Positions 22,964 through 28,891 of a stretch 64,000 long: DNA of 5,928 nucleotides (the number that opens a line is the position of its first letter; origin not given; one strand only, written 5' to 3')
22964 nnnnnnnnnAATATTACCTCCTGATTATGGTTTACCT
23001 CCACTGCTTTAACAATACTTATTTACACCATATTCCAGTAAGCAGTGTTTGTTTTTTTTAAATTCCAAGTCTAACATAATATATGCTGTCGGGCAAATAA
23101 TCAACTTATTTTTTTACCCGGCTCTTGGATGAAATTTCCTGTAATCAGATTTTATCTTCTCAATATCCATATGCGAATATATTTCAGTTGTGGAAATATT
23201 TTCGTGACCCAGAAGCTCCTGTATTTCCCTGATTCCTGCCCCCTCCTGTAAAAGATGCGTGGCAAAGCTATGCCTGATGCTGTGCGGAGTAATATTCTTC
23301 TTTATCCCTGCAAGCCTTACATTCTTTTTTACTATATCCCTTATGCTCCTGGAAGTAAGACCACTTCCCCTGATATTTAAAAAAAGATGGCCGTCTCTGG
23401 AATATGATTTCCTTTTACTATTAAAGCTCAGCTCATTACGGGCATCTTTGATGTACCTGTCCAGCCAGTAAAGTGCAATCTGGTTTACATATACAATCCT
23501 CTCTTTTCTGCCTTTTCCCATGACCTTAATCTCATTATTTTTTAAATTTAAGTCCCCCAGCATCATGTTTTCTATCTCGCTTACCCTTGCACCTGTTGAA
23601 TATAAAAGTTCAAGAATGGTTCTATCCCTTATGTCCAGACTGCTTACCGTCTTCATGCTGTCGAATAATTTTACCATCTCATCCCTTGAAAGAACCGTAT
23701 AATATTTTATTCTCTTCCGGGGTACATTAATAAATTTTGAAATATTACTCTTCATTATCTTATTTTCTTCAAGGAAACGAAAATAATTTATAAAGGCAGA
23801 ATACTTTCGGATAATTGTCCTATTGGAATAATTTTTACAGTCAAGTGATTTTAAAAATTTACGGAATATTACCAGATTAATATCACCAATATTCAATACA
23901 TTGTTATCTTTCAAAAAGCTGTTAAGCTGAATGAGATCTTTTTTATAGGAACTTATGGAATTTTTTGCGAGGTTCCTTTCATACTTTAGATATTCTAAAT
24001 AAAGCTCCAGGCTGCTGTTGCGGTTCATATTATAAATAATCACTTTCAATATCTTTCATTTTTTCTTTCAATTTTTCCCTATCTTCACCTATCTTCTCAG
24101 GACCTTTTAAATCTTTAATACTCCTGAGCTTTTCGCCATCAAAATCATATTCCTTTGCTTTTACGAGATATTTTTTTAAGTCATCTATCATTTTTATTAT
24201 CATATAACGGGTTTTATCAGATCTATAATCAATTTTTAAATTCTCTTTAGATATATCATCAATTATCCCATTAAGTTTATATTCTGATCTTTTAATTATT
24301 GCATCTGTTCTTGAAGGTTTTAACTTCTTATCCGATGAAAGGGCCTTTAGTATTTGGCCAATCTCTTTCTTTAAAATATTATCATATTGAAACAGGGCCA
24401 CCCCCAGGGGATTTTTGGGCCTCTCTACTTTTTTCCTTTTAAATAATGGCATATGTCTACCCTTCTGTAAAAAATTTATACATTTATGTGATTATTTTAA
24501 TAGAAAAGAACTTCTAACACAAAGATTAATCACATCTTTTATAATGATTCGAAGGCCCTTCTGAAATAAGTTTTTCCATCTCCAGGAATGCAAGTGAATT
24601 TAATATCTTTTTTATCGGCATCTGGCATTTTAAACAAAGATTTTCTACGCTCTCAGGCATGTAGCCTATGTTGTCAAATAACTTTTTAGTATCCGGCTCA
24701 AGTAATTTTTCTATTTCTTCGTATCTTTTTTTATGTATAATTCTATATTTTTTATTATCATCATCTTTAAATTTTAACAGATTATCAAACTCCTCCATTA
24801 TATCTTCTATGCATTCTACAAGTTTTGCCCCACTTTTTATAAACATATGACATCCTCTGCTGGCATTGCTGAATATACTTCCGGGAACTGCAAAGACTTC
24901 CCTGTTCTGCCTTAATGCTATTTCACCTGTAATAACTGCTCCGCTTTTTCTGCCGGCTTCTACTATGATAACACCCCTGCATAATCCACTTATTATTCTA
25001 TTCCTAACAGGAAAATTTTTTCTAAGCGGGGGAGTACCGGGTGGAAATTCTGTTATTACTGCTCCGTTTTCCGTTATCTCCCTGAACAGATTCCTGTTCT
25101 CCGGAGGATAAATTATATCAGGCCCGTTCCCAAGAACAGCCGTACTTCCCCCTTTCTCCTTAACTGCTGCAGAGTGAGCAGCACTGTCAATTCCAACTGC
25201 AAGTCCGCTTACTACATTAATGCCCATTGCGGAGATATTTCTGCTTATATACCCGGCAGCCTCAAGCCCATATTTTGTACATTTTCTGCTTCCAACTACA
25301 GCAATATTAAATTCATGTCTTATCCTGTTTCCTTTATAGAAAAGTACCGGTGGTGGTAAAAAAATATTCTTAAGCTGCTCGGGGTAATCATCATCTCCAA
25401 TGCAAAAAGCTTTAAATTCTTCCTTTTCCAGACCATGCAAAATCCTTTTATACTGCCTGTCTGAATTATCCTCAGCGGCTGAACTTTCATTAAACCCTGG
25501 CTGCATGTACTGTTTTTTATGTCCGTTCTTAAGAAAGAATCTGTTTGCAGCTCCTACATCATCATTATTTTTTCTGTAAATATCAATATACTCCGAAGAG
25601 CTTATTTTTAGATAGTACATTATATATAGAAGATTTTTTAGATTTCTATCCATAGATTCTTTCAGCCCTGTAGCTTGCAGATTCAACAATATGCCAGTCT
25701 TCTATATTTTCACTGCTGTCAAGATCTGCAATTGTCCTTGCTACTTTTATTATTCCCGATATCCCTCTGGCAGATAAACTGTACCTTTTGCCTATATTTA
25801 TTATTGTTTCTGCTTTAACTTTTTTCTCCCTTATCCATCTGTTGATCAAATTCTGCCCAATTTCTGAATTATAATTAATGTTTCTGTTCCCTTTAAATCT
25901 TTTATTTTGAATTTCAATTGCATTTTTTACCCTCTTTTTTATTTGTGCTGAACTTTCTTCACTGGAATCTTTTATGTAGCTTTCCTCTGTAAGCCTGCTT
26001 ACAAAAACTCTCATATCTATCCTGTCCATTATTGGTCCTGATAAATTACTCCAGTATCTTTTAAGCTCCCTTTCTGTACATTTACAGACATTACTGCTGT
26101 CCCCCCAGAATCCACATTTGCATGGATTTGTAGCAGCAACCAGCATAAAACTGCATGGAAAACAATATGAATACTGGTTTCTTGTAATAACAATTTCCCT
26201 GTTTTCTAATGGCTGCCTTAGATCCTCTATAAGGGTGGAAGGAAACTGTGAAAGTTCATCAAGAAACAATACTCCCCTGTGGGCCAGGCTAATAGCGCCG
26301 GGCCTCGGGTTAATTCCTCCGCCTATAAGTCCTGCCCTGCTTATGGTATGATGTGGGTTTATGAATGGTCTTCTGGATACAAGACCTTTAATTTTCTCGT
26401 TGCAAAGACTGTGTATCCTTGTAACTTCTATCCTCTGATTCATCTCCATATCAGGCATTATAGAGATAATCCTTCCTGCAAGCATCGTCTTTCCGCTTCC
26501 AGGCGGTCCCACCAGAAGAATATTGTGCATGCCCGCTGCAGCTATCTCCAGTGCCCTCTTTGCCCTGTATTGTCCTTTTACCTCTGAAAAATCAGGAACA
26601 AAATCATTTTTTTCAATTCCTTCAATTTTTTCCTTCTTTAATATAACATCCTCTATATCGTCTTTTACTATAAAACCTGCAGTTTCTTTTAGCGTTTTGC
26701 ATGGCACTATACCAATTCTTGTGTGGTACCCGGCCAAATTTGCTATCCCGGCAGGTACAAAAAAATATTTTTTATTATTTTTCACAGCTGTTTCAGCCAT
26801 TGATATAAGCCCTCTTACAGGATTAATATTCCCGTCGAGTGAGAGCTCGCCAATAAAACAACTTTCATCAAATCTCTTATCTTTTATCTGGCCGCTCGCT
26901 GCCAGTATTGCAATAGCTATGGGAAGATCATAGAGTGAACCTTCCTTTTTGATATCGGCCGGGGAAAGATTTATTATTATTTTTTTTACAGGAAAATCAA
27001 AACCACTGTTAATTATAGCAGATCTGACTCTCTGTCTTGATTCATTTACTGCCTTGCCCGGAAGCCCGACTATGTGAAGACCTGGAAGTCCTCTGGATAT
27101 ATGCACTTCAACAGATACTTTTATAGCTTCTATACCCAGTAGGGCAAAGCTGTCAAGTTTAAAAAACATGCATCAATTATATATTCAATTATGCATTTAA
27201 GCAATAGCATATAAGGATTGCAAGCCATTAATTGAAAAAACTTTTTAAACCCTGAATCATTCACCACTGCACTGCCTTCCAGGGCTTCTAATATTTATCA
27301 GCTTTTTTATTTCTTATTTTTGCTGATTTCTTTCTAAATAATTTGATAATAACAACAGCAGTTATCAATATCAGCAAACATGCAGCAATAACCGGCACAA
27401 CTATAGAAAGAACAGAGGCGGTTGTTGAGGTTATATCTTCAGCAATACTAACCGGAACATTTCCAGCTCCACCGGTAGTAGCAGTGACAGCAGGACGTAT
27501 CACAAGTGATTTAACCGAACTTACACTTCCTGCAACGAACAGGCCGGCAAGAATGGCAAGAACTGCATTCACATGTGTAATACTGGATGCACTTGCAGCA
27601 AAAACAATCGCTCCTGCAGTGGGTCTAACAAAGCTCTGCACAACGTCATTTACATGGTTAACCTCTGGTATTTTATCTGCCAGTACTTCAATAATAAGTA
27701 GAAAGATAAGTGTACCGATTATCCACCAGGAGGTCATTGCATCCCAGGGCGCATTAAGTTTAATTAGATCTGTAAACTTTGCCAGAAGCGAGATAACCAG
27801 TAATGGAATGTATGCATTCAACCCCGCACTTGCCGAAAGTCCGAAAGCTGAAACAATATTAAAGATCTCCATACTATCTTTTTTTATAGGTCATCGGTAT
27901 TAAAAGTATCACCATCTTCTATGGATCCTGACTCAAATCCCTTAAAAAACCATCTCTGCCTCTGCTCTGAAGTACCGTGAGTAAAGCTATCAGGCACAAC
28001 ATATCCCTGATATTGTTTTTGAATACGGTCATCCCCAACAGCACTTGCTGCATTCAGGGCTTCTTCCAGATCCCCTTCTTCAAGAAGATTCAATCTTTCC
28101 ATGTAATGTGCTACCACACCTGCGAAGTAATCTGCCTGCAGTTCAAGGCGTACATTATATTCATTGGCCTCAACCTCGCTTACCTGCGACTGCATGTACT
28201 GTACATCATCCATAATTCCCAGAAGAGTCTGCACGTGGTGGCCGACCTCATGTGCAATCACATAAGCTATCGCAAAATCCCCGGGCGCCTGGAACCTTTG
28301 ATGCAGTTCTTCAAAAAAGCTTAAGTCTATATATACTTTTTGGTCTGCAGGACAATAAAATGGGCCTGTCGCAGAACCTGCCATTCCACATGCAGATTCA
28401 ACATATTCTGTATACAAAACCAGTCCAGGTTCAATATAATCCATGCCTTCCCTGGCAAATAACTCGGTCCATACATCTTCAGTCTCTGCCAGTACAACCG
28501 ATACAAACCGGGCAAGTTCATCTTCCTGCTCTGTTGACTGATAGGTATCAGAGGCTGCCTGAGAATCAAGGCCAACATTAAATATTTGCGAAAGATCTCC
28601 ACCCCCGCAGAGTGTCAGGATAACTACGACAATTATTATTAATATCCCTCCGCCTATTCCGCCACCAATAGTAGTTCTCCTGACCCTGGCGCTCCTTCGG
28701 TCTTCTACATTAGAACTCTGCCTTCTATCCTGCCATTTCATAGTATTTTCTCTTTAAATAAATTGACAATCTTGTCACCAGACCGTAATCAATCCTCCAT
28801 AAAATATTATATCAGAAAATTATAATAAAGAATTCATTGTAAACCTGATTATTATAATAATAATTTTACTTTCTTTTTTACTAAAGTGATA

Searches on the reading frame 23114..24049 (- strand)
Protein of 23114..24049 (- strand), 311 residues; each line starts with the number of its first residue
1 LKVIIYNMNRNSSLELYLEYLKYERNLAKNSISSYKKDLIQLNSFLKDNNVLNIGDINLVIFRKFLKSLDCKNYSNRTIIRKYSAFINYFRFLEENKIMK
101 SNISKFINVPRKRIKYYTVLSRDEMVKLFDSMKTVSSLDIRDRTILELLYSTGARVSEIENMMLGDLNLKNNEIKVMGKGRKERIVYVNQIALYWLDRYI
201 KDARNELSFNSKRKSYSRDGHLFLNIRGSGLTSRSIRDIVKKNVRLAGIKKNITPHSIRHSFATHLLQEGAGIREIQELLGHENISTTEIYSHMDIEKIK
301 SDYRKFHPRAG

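Call 55: search_protein_families(library=pfam, proteins=[window:23114-24049:-], max_evalue=0.00001)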
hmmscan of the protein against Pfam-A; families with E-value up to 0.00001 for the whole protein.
window:23114-24049:- (311 aa): 2 families
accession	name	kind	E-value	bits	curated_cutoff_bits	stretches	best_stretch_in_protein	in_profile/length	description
PF00589.27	Phage_integrase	-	1.1e-45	156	27.1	1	119-295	2-169/172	Phage integrase family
PF02899.23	Phage_int_SAM_1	-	8.4e-15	55.3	22.3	1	14-95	1-81/83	Phage integrase, N-terminal SAM-like domain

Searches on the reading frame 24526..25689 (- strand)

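Call 56: search_protein_families(library=pfam, proteins=[window:24526-25689:-], max_evalue=0.00001)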
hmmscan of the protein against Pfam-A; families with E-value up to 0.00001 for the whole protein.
window:24526-25689:- (387 aa): 1 family
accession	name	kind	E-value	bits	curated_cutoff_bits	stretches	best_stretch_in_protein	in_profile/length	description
PF02481.21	DNA_processg_A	-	1.1e-75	253.9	29.6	1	88-292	3-211/212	DNA recombination-mediator protein A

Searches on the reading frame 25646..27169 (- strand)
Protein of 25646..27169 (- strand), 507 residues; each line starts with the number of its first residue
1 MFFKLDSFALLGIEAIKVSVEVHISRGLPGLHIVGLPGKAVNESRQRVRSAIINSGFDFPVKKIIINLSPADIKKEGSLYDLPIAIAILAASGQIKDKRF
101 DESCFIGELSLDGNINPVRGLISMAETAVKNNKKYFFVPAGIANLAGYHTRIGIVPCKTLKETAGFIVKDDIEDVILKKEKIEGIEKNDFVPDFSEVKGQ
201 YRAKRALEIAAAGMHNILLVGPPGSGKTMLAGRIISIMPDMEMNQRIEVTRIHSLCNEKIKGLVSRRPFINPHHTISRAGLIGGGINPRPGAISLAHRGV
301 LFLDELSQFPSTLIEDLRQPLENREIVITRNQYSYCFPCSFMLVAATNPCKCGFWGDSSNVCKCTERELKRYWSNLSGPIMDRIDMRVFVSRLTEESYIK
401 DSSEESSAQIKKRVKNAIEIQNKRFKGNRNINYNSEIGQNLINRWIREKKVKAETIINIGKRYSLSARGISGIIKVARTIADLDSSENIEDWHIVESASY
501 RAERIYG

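Call 56: search_protein_families(library=pfam, proteins=[window:25646-27169:-], max_evalue=0.00001)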
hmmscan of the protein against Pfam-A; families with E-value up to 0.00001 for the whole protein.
window:25646-27169:- (507 aa): 6 families
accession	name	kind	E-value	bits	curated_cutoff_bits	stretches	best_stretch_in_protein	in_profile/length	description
PF01078.27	Mg_chelatase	-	5.4e-87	291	20.3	1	193-396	1-205/207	Magnesium chelatase, subunit ChlI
PF13541.12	ChlI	-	2.9e-47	160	27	1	20-140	1-119/121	Subunit ChlI of Mg-chelatase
PF13335.12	Mg_chelatase_C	-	1.9e-22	80.1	26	1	404-501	1-94/94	Magnesium chelatase, subunit ChlI C-terminal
PF07728.20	AAA_5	-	4.9e-09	36.8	22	1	216-351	1-125/139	AAA domain (dynein-related subfamily)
PF00158.32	Sigma54_activat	-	2.9e-07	30.8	20.2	1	204-348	12-142/168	Sigma-54 interaction domain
PF00493.29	MCM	-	5.7e-07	29.3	23.3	0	290-361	114-184/224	MCM P-loop domain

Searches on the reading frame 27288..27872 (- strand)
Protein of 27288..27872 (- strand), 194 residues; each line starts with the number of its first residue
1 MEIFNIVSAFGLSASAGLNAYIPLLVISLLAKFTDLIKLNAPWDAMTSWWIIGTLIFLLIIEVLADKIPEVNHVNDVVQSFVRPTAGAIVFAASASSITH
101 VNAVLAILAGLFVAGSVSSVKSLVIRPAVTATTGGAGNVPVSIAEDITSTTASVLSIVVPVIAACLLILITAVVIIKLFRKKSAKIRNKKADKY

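Call 21: search_protein_families(library=pfam, proteins=[window:27288-27872:-], max_evalue=0.001)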
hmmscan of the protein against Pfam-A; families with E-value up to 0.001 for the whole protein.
window:27288-27872:- (194 aa): 1 family
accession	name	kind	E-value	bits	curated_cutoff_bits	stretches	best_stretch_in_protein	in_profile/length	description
PF13548.11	DUF4126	-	1.2e-47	162.3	27.5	1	6-176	1-171/175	Domain of unknown function (DUF4126)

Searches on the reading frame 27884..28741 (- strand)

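Call 21: search_protein_families(library=pfam, proteins=[window:27884-28741:-], max_evalue=0.001)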
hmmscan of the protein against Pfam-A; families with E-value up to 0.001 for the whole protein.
window:27884-28741:- (285 aa): 1 family
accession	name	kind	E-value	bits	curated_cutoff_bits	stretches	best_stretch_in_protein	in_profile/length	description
PF04228.19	Zn_peptidase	-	2.8e-111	372.1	23.2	1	1-280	1-290/290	Putative neutral zinc metallopeptidase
